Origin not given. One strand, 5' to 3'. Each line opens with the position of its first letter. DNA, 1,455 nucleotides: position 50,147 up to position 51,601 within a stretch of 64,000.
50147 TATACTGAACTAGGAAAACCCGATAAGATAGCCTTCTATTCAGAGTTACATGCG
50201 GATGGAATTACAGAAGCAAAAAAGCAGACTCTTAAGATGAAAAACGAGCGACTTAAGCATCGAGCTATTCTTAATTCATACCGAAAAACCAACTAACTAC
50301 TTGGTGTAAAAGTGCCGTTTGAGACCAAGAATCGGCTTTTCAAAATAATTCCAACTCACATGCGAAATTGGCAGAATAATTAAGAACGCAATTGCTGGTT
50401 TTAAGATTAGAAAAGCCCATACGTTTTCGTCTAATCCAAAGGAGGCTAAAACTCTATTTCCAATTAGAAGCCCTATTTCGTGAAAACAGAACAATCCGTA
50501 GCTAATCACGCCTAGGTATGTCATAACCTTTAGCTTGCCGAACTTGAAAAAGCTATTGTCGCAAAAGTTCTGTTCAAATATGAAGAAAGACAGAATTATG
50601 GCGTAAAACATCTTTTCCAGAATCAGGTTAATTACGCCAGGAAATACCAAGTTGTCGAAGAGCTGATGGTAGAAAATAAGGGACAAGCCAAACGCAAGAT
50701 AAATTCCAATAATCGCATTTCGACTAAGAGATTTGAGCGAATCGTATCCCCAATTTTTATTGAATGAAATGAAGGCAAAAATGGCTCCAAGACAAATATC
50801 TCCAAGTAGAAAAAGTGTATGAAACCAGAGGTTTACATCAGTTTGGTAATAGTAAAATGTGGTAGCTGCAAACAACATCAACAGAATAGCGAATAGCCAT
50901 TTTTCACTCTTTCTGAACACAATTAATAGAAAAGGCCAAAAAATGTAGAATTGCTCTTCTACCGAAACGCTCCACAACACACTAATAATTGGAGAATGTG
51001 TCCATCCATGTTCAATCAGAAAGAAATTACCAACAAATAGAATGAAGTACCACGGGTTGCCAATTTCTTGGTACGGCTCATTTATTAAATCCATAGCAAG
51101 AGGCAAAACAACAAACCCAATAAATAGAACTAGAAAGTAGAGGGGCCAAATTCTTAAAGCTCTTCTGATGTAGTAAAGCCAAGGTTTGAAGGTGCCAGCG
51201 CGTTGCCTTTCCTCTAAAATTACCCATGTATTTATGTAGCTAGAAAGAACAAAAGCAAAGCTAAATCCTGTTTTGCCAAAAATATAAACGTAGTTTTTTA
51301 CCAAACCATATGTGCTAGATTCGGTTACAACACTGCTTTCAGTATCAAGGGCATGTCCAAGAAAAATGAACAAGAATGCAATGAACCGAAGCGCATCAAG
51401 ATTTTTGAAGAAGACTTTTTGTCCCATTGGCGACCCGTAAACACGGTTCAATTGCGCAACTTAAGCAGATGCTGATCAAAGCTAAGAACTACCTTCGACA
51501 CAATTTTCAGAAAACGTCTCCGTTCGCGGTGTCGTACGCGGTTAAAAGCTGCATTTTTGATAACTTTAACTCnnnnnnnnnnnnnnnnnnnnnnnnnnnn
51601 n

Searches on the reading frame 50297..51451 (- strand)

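Call 50: search_protein_families(library=pfam, proteins=[window:50297-51451:-], max_evalue=0.001)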
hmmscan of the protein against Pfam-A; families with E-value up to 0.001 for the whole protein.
window:50297-51451:- (384 aa): 1 family
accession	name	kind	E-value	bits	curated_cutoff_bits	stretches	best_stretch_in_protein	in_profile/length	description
PF01757.29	Acyl_transf_3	-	7.3e-19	68.4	31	1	16-357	2-319/326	Acyltransferase domain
